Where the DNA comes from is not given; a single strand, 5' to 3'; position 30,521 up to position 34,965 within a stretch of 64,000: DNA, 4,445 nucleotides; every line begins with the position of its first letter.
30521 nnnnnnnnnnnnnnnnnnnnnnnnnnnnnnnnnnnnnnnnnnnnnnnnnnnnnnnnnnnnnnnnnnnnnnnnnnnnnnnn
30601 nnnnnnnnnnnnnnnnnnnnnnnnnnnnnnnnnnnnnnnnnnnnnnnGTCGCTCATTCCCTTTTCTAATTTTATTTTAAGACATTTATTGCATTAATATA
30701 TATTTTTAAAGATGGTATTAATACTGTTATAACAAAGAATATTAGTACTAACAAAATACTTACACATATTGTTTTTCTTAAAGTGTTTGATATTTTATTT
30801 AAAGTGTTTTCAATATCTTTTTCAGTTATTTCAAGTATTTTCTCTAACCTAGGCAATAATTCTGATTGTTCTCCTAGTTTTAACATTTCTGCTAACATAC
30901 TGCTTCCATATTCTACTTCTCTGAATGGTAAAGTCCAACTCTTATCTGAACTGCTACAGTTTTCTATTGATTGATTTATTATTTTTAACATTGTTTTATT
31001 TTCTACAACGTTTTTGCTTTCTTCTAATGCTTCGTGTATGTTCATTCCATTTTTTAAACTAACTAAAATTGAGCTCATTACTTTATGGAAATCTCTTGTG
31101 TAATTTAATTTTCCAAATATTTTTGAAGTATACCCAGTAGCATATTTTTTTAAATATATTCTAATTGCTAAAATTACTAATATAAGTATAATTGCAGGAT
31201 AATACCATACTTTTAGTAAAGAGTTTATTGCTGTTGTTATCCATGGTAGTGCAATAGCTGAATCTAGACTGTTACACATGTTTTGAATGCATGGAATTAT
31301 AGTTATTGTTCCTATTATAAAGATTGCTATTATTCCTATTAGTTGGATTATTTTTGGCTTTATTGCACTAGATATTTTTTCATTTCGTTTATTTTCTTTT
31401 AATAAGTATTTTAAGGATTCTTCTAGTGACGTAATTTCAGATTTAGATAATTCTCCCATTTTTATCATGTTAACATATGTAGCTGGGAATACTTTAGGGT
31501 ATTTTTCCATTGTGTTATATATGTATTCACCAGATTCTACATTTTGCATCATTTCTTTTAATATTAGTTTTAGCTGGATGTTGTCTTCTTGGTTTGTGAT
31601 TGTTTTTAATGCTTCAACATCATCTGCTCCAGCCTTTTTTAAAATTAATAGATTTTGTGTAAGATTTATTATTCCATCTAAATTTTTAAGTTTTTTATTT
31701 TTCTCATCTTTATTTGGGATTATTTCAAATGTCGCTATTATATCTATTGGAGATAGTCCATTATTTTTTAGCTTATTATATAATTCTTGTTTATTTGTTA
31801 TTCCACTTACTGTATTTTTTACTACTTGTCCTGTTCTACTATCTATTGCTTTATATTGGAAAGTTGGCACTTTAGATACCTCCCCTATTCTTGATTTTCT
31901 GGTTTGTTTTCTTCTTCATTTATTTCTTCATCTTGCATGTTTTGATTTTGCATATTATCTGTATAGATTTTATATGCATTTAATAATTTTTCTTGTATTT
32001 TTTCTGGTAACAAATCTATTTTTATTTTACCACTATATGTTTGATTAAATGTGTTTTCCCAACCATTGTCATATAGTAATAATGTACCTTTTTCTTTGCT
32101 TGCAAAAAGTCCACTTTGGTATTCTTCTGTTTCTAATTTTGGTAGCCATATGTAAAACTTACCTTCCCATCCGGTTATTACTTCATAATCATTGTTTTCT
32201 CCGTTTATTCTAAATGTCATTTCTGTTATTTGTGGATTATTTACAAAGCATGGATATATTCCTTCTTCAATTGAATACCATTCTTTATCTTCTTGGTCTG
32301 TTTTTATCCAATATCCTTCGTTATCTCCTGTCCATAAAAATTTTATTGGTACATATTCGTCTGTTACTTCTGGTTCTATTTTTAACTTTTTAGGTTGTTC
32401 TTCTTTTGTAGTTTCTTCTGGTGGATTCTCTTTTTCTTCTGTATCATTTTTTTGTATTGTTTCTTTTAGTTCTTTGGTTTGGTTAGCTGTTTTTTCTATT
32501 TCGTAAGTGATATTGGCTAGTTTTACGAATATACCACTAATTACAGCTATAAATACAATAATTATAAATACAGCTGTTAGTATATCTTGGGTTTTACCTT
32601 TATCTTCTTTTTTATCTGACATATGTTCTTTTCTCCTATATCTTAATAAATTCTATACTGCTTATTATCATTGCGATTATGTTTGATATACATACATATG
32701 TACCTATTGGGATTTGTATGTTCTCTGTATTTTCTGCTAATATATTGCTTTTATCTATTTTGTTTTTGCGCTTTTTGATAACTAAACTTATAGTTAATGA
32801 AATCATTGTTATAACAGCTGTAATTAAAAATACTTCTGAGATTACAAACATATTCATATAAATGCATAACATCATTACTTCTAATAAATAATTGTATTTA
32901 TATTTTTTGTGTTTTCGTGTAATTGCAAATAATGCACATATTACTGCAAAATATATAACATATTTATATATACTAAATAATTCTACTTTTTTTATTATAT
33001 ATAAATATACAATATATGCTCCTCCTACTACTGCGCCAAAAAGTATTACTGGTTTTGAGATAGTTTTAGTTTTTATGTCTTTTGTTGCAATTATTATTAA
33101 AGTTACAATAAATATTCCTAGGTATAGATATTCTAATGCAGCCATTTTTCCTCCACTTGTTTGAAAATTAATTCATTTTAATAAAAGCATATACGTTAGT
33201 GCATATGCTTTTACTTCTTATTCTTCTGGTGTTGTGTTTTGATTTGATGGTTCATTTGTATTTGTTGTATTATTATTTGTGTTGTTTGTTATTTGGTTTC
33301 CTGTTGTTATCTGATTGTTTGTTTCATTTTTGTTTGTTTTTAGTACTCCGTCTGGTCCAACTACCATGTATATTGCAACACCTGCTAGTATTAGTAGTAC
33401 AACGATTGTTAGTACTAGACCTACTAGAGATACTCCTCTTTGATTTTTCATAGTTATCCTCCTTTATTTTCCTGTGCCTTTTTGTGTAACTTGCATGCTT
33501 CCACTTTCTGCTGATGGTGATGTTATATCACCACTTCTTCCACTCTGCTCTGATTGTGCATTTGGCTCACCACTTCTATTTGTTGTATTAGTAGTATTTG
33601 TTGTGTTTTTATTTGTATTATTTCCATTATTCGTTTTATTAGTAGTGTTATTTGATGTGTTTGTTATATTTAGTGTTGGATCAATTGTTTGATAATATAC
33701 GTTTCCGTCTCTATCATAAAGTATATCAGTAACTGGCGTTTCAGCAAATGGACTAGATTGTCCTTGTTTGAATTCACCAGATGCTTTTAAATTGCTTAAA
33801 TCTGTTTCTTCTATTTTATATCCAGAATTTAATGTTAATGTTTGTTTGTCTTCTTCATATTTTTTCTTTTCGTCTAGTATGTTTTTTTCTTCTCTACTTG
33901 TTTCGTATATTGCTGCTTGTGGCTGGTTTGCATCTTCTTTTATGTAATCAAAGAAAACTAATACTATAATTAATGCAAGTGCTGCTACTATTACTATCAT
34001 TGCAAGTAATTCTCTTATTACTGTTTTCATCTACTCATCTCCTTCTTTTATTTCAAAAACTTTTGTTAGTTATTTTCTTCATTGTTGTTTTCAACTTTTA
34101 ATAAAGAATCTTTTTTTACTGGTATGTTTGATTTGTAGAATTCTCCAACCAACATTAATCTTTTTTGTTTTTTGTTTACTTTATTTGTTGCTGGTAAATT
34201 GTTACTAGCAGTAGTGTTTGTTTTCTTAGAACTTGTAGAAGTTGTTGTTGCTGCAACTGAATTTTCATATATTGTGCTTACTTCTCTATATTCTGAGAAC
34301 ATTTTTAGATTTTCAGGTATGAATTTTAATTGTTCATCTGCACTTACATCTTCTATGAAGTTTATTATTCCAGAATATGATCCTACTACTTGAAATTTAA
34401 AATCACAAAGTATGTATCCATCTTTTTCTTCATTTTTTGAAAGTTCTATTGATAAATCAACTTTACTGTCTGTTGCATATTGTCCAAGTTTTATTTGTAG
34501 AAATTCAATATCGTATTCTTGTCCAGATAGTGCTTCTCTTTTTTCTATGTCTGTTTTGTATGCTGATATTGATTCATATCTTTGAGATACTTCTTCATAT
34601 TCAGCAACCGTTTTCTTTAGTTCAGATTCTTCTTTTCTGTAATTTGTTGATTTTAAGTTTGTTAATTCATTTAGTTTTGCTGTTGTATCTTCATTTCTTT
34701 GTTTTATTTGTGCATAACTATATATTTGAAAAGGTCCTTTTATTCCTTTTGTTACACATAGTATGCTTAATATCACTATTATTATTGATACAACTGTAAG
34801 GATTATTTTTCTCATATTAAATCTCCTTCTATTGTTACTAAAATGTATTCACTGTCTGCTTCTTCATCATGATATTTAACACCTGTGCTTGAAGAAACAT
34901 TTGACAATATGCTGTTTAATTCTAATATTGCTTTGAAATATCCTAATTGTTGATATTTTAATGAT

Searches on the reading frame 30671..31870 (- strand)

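Call 6: search_protein_families(library=pfam, proteins=[window:30671-31870:-], max_evalue=0.01)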
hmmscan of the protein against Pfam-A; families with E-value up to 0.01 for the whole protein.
window:30671-31870:- (399 aa): 2 families
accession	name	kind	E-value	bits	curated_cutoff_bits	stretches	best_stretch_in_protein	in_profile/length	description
PF00482.28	T2SSF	-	6.7e-22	78.2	25.2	2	71-192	2-124/125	Type II secretion system (T2SS), protein F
PF20990.2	DUF2207_C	-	0.0025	18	33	1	54-286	50-224/247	Predicted membrane protein (DUF2207) C-terminal domain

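Call 73: search_protein_families(library=ncbifam, proteins=[window:30671-31870:-], max_evalue=0.1)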
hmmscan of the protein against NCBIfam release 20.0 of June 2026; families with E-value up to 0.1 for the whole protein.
window:30671-31870:- (399 aa): 6 families
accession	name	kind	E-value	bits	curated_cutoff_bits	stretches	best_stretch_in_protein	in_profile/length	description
TIGR02120.1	GspF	equivalog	2.2e-31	109.5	424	1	4-390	1-397/401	type II secretion system inner membrane protein GspF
NF052607.1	T4PiliAsmPilCThrm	equivalog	1.9e-26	93.1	700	1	1-390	1-400/406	type IV pilus assembly protein PilC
NF007861.0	PRK10573.1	equivalog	1.2e-23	83.8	401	1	4-385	7-384/401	protein transport protein HofC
NF047826.1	T3SSXpsF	equivalog_domain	3.9e-23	81.9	650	1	1-388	1-398/405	type II secretion system protein XpsF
NF052606.1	T4PiliAsmPilCMyx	equivalog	1.6e-21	76.6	700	1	28-390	44-414/419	type IV pilus assembly protein PilC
NF041012.2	T4P_ComGB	equivalog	1.5e-12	47.6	240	1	77-386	13-326/332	competence type IV pilus assembly protein ComGB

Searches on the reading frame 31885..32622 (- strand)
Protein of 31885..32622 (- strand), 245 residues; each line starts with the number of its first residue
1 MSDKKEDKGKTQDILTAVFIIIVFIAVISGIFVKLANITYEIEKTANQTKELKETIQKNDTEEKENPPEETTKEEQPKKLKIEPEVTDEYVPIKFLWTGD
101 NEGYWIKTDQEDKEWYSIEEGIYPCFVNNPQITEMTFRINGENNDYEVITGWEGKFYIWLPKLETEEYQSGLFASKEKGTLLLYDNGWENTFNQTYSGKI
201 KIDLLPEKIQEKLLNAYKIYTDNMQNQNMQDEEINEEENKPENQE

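Call 6: search_protein_families(library=pfam, proteins=[window:31885-32622:-], max_evalue=0.01)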
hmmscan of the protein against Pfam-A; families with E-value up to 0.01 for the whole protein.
window:31885-32622:- (245 aa): 0 families

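Call 8: search_protein_families(library=ncbifam, proteins=[window:31885-32622:-], max_evalue=1)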
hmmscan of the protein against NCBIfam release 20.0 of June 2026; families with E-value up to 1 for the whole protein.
window:31885-32622:- (245 aa): 1 family
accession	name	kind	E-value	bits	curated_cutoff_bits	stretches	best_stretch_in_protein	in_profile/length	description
NF042931.1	SAG1386_EF1546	equivalog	0.0025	17.9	80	1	4-76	20-91/158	SAG1386/EF1546 family surface-associated protein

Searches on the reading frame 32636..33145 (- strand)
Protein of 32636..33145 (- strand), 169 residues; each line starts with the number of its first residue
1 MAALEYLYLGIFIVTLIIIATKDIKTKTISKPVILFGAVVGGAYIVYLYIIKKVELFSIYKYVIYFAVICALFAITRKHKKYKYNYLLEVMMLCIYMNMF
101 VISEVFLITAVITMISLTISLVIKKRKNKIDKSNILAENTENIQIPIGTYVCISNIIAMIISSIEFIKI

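Call 15: search_protein_families(library=pfam, proteins=[window:32636-33145:-], max_evalue=0.001)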
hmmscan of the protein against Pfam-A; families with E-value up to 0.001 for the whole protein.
window:32636-33145:- (169 aa): 1 family
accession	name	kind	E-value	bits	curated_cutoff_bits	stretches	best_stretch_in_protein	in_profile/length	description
PF01478.23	Peptidase_A24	-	0.00086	20.2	26.5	1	11-75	2-61/104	Type IV leader peptidase family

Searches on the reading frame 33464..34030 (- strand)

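Call 15: search_protein_families(library=pfam, proteins=[window:33464-34030:-], max_evalue=0.001)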
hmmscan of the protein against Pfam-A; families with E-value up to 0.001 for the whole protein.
window:33464-34030:- (188 aa): 0 families

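Call 73: search_protein_families(library=ncbifam, proteins=[window:33464-34030:-], max_evalue=0.1)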
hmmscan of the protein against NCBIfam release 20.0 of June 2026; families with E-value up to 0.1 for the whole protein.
window:33464-34030:- (188 aa): 2 families
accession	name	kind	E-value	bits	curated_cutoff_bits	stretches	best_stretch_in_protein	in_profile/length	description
NF042931.1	SAG1386_EF1546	equivalog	0.084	13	80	1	7-72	29-86/158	SAG1386/EF1546 family surface-associated protein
NF006933.0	PRK09418.1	equivalog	0.094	10.8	1419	0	53-166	651-719/780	bifunctional 2',3'-cyclic-nucleotide 2'-phosphodiesterase/3'-nucleotidase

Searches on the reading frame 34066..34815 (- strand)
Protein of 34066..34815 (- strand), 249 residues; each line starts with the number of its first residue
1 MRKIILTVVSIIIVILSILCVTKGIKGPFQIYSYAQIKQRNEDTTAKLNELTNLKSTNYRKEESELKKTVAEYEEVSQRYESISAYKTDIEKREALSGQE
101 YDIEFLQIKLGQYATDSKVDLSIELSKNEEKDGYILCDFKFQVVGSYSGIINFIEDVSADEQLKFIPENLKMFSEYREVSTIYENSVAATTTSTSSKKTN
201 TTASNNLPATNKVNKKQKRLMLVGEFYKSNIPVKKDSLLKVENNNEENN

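Call 15: search_protein_families(library=pfam, proteins=[window:34066-34815:-], max_evalue=0.001)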
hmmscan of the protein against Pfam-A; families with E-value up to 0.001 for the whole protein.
window:34066-34815:- (249 aa): 0 families

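Call 73: search_protein_families(library=ncbifam, proteins=[window:34066-34815:-], max_evalue=0.1)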
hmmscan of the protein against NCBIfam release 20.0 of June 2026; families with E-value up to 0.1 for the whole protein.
window:34066-34815:- (249 aa): 3 families
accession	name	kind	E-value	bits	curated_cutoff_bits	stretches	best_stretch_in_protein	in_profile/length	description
TIGR02473.1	flagell_FliJ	equivalog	0.003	18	50.45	1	47-93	3-49/141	flagellar export protein FliJ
TIGR04402.2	mob_CxxC_CxxC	subfamily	0.016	15.5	70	1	3-96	61-152/180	mobilome CxxCx(11)CxxC protein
NF053819.1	EF0750_LPXTG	subfamily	0.046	14.2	47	0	185-216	55-82/105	EF2685/EF0750 family sortase-dependent surface protein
